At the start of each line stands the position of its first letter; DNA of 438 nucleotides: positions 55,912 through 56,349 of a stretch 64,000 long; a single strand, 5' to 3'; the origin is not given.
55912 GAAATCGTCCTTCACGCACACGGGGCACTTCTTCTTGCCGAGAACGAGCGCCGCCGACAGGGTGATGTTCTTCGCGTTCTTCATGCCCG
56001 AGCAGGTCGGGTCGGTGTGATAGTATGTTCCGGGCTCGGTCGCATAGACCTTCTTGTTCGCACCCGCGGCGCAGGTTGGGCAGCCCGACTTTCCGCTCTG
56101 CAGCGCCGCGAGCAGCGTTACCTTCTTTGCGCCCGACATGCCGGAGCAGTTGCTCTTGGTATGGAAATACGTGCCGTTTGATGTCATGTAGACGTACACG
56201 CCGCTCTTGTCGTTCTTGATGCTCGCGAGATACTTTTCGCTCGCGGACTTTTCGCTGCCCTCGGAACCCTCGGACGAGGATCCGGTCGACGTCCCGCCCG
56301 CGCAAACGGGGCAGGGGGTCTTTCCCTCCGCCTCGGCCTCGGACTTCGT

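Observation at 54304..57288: Membrane protein displaying an array of 13 extracytoplasmic His/Cys3 zinc-ribbon-like modules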

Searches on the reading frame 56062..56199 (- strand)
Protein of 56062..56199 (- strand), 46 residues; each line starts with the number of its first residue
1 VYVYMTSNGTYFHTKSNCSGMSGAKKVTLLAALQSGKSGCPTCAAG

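Call 8: search_solved_structures(query=A1, max_evalue=10, show_alignments=4)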
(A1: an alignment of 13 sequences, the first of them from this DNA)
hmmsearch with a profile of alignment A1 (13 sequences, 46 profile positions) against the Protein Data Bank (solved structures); distinct sequences matched with E-value up to 10: 20.
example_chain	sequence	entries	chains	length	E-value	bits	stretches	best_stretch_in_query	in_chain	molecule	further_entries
3v9h_A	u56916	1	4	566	0.17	15.2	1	8-44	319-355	Delta-1-pyrroline-5-carboxylate dehydrogenase, mitochondrial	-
9e6q_Ai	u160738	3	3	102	0.31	14.3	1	26-44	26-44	Large ribosomal subunit protein eL43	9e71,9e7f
2ckl_B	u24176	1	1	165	0.44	13.9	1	31-44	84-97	UBIQUITIN LIGASE PROTEIN RING2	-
8grm_N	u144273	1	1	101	0.44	13.9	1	29-44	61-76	Ring1B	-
3v9i_A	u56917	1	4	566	0.44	13.9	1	8-44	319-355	Delta-1-pyrroline-5-carboxylate dehydrogenase, mitochondrial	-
3v9j_A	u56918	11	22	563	0.51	13.7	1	8-43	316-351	Delta-1-pyrroline-5-carboxylate dehydrogenase, mitochondrial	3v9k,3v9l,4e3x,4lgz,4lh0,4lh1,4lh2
4oe5_A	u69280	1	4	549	0.52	13.6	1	8-43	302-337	Delta-1-pyrroline-5-carboxylate dehydrogenase, mitochondrial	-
8rkq_A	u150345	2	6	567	0.53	13.6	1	8-43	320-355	Delta-1-pyrroline-5-carboxylate dehydrogenase, mitochondrial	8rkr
3v9g_A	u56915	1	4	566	0.54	13.6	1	8-43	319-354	Delta-1-pyrroline-5-carboxylate dehydrogenase, mitochondrial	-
2h0d_B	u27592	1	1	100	0.62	13.4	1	31-44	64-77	Ubiquitin ligase protein RING2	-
4s3o_B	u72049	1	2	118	0.65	13.3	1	31-44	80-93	E3 ubiquitin-protein ligase RING2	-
3rpg_C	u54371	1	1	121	0.7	13.2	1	31-44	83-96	E3 ubiquitin-protein ligase RING2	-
7nd1_A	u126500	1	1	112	0.81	13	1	31-44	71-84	E3 ubiquitin-protein ligase RING2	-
7ncv_A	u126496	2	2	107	1.5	12.1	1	27-46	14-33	Glutaredoxin, CPYC type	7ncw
4r8p_L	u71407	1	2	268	1.6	12.1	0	31-44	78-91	E3 ubiquitin-protein ligase RING2, Ubiquitin-conjugating enzyme E2 D3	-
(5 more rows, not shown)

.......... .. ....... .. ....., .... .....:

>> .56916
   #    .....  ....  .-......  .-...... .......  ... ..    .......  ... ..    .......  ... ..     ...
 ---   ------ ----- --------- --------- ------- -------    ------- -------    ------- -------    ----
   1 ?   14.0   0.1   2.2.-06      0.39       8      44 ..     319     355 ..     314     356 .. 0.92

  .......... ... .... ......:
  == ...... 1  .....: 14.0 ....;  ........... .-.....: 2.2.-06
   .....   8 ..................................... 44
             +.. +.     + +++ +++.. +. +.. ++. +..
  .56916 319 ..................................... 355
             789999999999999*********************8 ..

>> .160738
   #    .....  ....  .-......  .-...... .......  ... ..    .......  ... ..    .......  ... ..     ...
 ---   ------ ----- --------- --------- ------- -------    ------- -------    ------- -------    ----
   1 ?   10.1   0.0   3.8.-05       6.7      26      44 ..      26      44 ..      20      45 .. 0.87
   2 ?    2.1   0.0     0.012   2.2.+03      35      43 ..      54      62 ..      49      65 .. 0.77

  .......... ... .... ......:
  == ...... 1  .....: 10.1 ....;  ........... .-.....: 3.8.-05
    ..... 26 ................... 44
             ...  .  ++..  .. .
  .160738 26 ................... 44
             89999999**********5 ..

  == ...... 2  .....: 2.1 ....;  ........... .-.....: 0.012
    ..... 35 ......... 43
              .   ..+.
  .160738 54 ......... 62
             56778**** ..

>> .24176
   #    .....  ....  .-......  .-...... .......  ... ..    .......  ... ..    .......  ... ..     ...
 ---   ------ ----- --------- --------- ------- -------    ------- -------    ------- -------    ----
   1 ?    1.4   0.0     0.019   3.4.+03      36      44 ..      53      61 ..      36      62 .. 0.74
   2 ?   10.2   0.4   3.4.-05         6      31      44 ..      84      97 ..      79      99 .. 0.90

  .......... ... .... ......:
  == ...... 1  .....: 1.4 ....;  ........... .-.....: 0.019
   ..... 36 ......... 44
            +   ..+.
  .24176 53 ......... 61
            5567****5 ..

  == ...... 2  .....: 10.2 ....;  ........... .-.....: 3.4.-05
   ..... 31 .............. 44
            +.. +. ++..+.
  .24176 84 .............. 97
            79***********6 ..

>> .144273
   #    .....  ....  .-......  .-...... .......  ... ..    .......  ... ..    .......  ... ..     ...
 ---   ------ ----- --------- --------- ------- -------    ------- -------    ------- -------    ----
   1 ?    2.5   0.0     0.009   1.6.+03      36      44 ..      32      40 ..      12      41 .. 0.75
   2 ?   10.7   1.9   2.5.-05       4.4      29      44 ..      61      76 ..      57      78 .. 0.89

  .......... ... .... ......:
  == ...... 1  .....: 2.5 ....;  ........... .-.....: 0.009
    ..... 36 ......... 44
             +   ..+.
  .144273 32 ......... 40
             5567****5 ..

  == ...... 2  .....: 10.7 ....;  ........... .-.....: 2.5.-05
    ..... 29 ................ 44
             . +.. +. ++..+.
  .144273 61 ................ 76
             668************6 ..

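Call 10: search_protein_families(library=pfam, alignment_id=A1, max_evalue=10)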
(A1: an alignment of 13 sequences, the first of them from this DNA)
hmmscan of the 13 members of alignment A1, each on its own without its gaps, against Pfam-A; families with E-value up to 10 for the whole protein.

A. member 1, seq(46 aa): 1 family
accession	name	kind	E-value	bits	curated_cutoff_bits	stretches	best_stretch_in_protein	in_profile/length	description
PF05265.19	DUF723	-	0.1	13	20.9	1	21-44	37-60/60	Protein of unknown function (DUF723)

B. families by the number of members that match (of 13 scanned): 6 families
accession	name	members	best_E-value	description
PF25403.1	zf-C2H2_ZFAND2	1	0.098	ZFAND2A/B-like C2H2 zinc finger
PF05265.19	DUF723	1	0.1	Protein of unknown function (DUF723)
PF21009.2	SBSN_GxHH_rpt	1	0.11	Suprabasin, GxHH repeat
PF18223.6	PilJ_C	1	0.12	Pili PilJ C-terminal domain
PF17780.6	OCRE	1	0.13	OCRE domain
PF14952.11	zf-tcix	1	0.14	Putative treble-clef, zinc-finger, Zn-binding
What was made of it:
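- On Ada_Zn_binding (PF02805): No single module hits it at E<=10 (call 10).
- Closest known: DUF6233. Different: No window module hits DUF6233, even at E<=10 (call 10).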

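Call 11: search_protein_families(library=ncbifam, alignment_id=A1, max_evalue=10)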
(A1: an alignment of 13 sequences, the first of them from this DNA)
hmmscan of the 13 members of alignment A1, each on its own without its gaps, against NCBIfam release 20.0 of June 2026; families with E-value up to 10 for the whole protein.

A. member 1, seq(46 aa): 0 families

B. families by the number of members that match (of 13 scanned): 2 families
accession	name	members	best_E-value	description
NF033486.1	harvest_ssl1498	1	0.091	photosystem II assembly protein Psb34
NF007795.0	PRK10497.1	1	0.11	phage shock protein PspD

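Call 25: search_protein_representatives(alignment_id=A2)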
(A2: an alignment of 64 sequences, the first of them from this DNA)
Query: 64 sequences, 46 profile positions. Proteins with E-value up to 0.001 (for the whole library): 7926; up to 1e-10: 840; up to 1e-30: 193. The best 150 are listed.
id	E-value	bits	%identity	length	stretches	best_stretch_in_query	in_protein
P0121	1.3e-230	761.5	-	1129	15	1-45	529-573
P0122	4.5e-208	689.3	-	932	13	1-45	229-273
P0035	9.0e-204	675.5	-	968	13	1-45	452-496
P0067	2.0e-203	674.4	-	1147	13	1-46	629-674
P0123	1.5e-199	662.0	-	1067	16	2-46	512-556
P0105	2.5e-198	658.1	-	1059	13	2-45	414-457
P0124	3.5e-198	657.6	-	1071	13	1-45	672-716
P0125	3.8e-190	631.9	-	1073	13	3-45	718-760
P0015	1.9e-183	610.5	-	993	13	2-45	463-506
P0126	4.6e-182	606.0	-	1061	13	2-45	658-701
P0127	1.2e-176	588.7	-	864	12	2-46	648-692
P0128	1.9e-175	584.8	-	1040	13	2-45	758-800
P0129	9.7e-174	579.4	-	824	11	3-46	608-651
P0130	4.9e-173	577.1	-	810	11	2-46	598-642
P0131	4.9e-169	564.3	-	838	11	3-45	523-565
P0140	9.3e-135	454.6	-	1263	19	2-45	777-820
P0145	1.9e-120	408.8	-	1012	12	3-46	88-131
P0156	4.3e-87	302.0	-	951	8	2-45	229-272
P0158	2.8e-85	296.2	-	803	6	2-45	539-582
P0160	7.7e-85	294.8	-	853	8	2-45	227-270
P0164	6.9e-82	285.3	-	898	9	3-45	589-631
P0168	2.1e-75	264.6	-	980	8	3-43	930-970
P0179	6.4e-68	240.6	-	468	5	1-45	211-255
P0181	2.5e-67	238.8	-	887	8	2-45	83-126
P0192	9.3e-65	230.5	-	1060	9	4-45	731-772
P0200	9.1e-59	211.3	-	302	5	3-46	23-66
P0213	2.5e-55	200.4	-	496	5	1-45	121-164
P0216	1.0e-54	198.4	-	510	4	3-45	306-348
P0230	3.7e-47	174.2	-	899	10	3-45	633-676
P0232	4.3e-47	174.0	-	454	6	3-43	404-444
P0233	1.8e-46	171.9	-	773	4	4-45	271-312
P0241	1.9e-44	165.5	-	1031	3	2-46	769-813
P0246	6.7e-43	160.5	-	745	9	3-45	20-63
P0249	2.5e-42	158.7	-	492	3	3-45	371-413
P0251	6.5e-42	157.4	-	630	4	2-46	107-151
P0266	2.0e-38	146.2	-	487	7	4-45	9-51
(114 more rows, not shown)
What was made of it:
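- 7,926 clusters at E<=1e-3 (call 25).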

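Call 27: search_protein_families(library=pfam, proteins=[P0158, P0241, P0216, P0249, P0156, P0145, P0168, P0192, P0181, P0233], max_evalue=0.01)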
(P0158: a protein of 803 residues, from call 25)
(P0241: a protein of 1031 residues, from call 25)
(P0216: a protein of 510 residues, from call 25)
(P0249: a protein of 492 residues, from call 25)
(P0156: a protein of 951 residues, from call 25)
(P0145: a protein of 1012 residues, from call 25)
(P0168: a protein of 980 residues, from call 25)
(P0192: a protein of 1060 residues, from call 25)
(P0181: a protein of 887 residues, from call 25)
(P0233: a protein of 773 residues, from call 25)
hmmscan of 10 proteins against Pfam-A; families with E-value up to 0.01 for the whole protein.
P0158 (803 aa): 1 family
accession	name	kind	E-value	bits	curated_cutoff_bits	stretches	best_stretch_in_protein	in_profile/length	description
PF03816.19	LytR_cpsA_psr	-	1.2e-30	107.1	24.6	1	204-372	2-149/150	LytR_cpsA_psr family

P0241 (1031 aa): 4 families
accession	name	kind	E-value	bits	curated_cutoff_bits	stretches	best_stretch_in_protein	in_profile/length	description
PF14903.11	WG_beta_rep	-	2.1e-14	53.7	25.6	1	123-158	1-35/35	WG containing repeat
PF13306.12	LRR_5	-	8.3e-14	52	27.7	1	416-478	3-63/127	BspA type Leucine rich repeat region (6 copies)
PF11011.13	DUF2849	-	1.5e-06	29.3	22.5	0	767-825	11-71/86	Protein of unknown function (DUF2849)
PF10904.13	DUF2694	-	0.0046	17.5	22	0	763-799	11-47/97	Protein of unknown function (DUF2694)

P0216 (510 aa): 0 families

P0249 (492 aa): 3 families
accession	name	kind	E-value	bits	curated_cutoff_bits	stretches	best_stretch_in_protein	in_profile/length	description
PF00041.27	fn3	-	1e-09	38.9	25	1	227-298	2-72/84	Fibronectin type III domain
PF25059.1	FN3_DSCAM-DSCAML_C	-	1.3e-05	25.8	39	1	250-297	19-67/89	DSCAM/DSCAML C-terminal Fn3-like domain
PF01108.23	Tissue_fac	-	6.8e-05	23.1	27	1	228-297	25-101/107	Tissue factor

P0156 (951 aa): 0 families

P0145 (1012 aa): 0 families

P0168 (980 aa): 1 family
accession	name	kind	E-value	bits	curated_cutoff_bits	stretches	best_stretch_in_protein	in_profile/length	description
PF04886.17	PT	-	6.6e-29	99.6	26.2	5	126-156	6-36/36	PT disordered repeat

P0192 (1060 aa): 0 families

P0181 (887 aa): 0 families

P0233 (773 aa): 1 family
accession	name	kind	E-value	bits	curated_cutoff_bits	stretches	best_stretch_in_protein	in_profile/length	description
PF22543.2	Rieske_4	-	0.00043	21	28.4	0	219-268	21-68/119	Soluble Rieske-type ferredoxin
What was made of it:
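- Closest known: Cell-wall-binding repeat arrays of Gram-positive surface proteins. Same: Tandem small modules sit at the C-terminus of secreted enzymes and on membrane-anchored proteins (call 27).
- It does not explain C-terminal arrays on secreted LytR_cpsA_psr, fn3 and LRR proteins (call 27).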

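Call 52: search_protein_families(library=pfam, alignment_id=A5, max_evalue=0.001)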
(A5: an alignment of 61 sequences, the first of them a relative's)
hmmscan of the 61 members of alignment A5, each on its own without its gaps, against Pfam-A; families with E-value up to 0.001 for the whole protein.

A. member 1, P0145 (1012 aa): 0 families

B. families by the number of members that match (of 61 scanned): 17 families
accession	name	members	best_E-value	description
PF04886.17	PT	2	6.6e-29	PT disordered repeat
PF03816.19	LytR_cpsA_psr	1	1.2e-30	LytR_cpsA_psr family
PF19789.6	DUF6273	1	2.1e-22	Domain of unknown function (DUF6273)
PF02805.21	Ada_Zn_binding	1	1.2e-14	Metal binding domain of Ada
PF14903.11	WG_beta_rep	1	2.1e-14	WG containing repeat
PF13306.12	LRR_5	1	8.3e-14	BspA type Leucine rich repeat region (6 copies)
PF19746.4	DUF6233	1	6.1e-11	Family of unknown function (DUF6233)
PF00041.27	fn3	1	1e-09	Fibronectin type III domain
PF11011.13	DUF2849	1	1.5e-06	Protein of unknown function (DUF2849)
PF25059.1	FN3_DSCAM-DSCAML_C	1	1.3e-05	DSCAM/DSCAML C-terminal Fn3-like domain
PF01108.23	Tissue_fac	1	6.8e-05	Tissue factor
PF03977.18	OAD_beta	1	9e-05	Na+-transporting oxaloacetate decarboxylase beta subunit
PF06110.17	TXD17-like_Trx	1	0.00018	Thioredoxin domain-containing protein 17-like, thioredoxin domain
PF09845.14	OapC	1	0.00041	Origin-associated protein OapC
PF22543.2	Rieske_4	1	0.00043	Soluble Rieske-type ferredoxin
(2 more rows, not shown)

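Call 53: search_protein_families(library=pfam, proteins=[P0230, P0246, P0266, P0232, P0213, P0179, P0200], max_evalue=0.01)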
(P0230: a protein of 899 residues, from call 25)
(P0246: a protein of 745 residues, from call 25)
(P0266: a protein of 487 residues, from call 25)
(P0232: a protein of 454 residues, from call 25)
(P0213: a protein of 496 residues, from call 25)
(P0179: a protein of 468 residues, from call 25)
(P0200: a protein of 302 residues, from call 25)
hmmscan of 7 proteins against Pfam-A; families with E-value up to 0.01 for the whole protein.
P0230 (899 aa): 3 families
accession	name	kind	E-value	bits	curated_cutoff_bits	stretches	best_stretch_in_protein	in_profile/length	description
PF02805.21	Ada_Zn_binding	-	1.2e-14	54.5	23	0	438-454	49-65/65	Metal binding domain of Ada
PF19746.4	DUF6233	-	6.1e-11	42.7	27.6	1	862-898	16-55/59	Family of unknown function (DUF6233)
PF23425.1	DUF7113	-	0.0044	17.3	27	0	550-595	29-74/107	Family of unknown function (DUF7113)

P0246 (745 aa): 3 families
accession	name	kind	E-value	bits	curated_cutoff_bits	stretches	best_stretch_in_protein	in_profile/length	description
PF19746.4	DUF6233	-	3.4e-18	65.9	27.6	0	569-604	18-56/59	Family of unknown function (DUF6233)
PF02805.21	Ada_Zn_binding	-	2.1e-15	56.9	23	0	587-603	49-65/65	Metal binding domain of Ada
PF22907.2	Ams1-like_1st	-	0.0013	19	27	0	227-248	16-37/145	Alpha-mannosidase, jelly roll domain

P0266 (487 aa): 4 families
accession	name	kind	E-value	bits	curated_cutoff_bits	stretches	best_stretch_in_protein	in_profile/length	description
PF19746.4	DUF6233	-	2.3e-18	66.5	27.6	2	139-174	18-56/59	Family of unknown function (DUF6233)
PF02805.21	Ada_Zn_binding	-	4.3e-10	39.9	23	0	217-233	49-65/65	Metal binding domain of Ada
PF14416.11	PMR5N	-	3.2e-05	24.6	29.2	0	443-463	10-32/55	PMR5 N terminal Domain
PF22907.2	Ams1-like_1st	-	0.0047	17.2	27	0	362-380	17-35/145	Alpha-mannosidase, jelly roll domain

P0232 (454 aa): 1 family
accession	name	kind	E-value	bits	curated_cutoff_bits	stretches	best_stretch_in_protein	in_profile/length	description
PF04886.17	PT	-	0.0011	18.9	26.2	2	176-210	1-35/36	PT disordered repeat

P0213 (496 aa): 0 families

P0179 (468 aa): 0 families

P0200 (302 aa): 0 families
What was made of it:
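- Closest known: DUF6233. Same: These also hit DUF6233 at E=2e-18 to 6e-11 (calls 25, 53).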

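Call 62: find_encoding_contigs(protein=P0145, flank=5000, max_places=2)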
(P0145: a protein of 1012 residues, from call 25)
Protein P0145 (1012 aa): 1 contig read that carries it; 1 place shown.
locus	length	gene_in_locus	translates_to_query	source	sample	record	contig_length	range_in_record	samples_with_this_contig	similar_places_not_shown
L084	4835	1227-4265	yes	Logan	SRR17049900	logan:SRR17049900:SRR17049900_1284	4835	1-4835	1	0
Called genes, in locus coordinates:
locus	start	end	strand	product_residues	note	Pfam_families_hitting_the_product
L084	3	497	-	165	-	?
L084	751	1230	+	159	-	PF04542:Sigma70_r2, PF08281:Sigma70_r4_2, PF04545:Sigma70_r4 (weak)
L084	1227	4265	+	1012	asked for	-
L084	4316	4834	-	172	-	?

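Call 63: find_encoding_contigs(protein=P0160, flank=5000, max_places=2)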
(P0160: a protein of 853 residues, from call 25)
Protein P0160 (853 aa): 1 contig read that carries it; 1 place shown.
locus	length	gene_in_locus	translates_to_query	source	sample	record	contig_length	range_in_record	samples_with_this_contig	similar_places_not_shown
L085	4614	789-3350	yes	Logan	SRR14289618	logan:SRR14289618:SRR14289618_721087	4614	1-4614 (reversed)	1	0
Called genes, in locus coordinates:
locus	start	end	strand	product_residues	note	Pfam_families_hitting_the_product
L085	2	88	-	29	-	?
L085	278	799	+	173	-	PF07638:Sigma70_ECF (faint), PF04542:Sigma70_r2, PF00196:GerE (faint), PF04545:Sigma70_r4, PF08281:Sigma70_r4_2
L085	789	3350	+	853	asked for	-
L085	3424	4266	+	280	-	PF00702:Hydrolase (faint), PF08282:Hydrolase_3, PF05116:S6PP (weak)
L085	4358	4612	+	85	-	?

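Call 64: find_encoding_contigs(protein=P0140, flank=5000, max_places=2)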
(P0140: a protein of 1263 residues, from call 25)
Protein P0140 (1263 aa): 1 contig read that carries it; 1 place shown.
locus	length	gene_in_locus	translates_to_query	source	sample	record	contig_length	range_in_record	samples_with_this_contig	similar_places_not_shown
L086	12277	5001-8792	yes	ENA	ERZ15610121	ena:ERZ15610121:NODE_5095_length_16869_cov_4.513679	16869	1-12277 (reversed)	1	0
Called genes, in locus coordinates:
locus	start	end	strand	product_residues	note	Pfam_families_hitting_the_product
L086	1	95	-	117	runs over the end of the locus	PF14520:HHH_5 (faint), PF12836:HHH_3, PF00633:HHH (faint)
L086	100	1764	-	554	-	PF00370:FGGY_N (weak), PF02782:FGGY_C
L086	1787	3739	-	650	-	PF00009:GTP_EFTU, PF22042:EF-G_D2 (weak), PF03764:EFG_IV, PF00679:EFG_C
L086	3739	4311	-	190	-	PF00156:Pribosyltran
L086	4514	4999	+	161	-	PF04542:Sigma70_r2, PF08281:Sigma70_r4_2, PF04545:Sigma70_r4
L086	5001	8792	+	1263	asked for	-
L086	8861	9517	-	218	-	PF01081:Aldolase, PF02581:TMP-TENI (faint)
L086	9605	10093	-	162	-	PF07155:ECF-ribofla_trS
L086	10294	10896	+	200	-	-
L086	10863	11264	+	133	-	PF09579:Spore_YtfJ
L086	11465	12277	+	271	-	?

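Call 65: find_encoding_contigs(protein=P0164, flank=5000, max_places=2)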
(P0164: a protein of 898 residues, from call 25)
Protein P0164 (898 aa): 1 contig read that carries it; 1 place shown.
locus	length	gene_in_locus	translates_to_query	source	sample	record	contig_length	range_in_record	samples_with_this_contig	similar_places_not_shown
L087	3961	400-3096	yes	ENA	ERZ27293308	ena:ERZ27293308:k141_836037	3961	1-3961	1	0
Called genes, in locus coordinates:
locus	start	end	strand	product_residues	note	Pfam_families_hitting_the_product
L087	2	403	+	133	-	?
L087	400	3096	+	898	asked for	-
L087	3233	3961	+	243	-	?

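Call 85: find_homologous_proteins(query=P0145, max_evalue=1e-10)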
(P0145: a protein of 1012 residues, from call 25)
Query P0145 (1012 aa): 33 proteins with E <= 1e-10 among 8000 candidates.
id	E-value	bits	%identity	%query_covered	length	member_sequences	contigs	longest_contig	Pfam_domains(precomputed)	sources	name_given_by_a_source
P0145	0.0e+0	2425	100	100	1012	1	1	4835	-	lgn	-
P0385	9.7e-177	608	43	54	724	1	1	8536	-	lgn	-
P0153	1.3e-171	591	44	62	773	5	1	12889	-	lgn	-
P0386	4.0e-169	583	45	62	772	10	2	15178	-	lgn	-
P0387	5.6e-152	526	37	43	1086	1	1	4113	-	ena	-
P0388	3.7e-148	513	38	62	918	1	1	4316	-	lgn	-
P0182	4.6e-139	483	31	64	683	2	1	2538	-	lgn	-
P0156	2.3e-118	415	37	54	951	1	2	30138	-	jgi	-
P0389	4.8e-108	381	28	67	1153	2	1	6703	PF13426.14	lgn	-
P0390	6.2e-108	380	42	42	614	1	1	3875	-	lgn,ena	-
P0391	1.2e-91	326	37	46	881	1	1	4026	-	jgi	-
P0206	2.3e-88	315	35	46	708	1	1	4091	-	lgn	-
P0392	2.2e-82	296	26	96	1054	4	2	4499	-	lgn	-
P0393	3.8e-82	295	37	46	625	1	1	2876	-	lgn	-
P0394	1.8e-79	286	37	49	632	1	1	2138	-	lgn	-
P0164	7.2e-66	241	25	71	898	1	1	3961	-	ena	-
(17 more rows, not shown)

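Call 86: find_encoding_contigs(protein=P0251, flank=3000, max_places=1)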
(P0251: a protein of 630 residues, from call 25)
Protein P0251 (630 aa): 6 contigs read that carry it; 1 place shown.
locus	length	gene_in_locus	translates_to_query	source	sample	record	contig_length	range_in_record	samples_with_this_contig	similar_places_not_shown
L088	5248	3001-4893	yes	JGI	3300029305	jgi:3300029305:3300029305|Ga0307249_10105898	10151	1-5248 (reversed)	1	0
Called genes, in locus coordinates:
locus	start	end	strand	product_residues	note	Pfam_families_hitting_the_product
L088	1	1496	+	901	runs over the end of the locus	PF00171:Aldedh, PF00465:Fe-ADH, PF13685:Fe-ADH_2, PF25137:ADH_Fe_C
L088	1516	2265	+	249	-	PF01636:APH, PF01163:RIO1 (faint)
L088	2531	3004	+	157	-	PF04542:Sigma70_r2, PF08281:Sigma70_r4_2, PF04545:Sigma70_r4 (weak)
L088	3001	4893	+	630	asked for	-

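Call 87: find_encoding_contigs(protein=P0158, flank=4000, max_places=1)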
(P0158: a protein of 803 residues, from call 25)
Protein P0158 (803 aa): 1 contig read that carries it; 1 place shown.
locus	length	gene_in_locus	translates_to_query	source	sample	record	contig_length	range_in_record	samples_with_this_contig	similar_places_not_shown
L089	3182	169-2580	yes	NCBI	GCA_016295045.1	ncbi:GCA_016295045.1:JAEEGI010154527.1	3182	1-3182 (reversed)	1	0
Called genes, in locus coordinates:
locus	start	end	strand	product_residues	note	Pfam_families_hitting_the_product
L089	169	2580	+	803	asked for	PF03816:LytR_cpsA_psr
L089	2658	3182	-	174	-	?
